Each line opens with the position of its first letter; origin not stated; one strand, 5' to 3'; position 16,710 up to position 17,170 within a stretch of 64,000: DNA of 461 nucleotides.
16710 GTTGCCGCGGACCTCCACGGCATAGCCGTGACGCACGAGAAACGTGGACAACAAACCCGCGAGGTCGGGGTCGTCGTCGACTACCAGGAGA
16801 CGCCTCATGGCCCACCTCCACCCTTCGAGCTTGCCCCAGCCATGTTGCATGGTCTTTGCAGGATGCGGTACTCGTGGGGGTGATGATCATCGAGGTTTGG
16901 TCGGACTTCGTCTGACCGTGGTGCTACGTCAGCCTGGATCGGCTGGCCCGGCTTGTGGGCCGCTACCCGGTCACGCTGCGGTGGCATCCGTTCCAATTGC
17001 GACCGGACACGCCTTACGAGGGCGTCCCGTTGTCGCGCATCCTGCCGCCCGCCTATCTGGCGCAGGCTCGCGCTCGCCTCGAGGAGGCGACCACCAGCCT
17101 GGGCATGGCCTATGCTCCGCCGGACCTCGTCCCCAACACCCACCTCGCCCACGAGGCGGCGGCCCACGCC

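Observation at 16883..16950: In-frame TGA replaces the first Cys of the CxxC motif in a DsbA/FrnE-like gene, with a SECIS-like hairpin 12 nt downstream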

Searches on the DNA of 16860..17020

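Call 49: search_rna_families(source=window, start=16860, end=17020, threshold=evalue, max_evalue=10, show_alignments=3)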
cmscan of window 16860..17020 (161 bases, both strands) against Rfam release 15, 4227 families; matches with E-value up to 10: 3.
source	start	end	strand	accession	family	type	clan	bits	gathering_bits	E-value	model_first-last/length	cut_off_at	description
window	16915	16971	+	RF03475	mir-2387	Gene; miRNA;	-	14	93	7.5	1-78/78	no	mir-2387 microRNA precursor family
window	16878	16918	+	RF00288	snoZ30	Gene; snRNA; snoRNA; CD-box;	-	13.4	50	4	1-97/97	no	Z30 small nucleolar RNA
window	16876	16894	+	RF01133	sR3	Gene; snRNA; snoRNA; CD-box;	-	8.3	41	5.1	1-55/55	no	Small nucleolar RNA sR3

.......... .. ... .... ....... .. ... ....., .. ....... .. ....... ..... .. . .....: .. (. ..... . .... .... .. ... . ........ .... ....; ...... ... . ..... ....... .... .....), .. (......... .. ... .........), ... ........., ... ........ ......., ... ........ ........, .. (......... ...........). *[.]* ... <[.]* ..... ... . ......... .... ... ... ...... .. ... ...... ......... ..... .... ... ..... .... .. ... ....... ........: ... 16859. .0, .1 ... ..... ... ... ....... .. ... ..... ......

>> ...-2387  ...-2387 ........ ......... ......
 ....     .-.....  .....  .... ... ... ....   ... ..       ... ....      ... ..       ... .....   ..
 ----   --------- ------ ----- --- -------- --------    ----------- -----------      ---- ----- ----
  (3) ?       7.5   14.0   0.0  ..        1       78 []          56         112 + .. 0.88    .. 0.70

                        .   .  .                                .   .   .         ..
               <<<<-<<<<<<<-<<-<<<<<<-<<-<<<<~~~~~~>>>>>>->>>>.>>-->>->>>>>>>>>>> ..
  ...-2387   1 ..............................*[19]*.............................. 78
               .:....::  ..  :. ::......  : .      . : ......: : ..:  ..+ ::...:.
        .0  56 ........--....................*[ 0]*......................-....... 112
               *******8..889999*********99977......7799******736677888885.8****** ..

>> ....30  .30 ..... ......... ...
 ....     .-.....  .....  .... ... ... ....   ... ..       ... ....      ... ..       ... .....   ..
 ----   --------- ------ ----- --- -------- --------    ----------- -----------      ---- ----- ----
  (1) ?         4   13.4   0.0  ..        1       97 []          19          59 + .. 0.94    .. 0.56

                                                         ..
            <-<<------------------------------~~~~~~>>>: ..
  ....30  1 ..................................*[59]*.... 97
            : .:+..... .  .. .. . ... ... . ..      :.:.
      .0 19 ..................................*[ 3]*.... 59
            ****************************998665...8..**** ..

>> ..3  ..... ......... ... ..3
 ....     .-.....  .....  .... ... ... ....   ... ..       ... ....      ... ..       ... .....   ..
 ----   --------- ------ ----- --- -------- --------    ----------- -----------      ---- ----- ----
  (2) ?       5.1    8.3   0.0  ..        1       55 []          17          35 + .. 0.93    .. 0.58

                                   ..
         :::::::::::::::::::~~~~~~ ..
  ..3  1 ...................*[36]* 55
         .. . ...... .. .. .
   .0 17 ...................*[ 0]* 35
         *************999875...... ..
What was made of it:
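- On Bacterial SECIS element: Rfam has no matching model (call 49).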
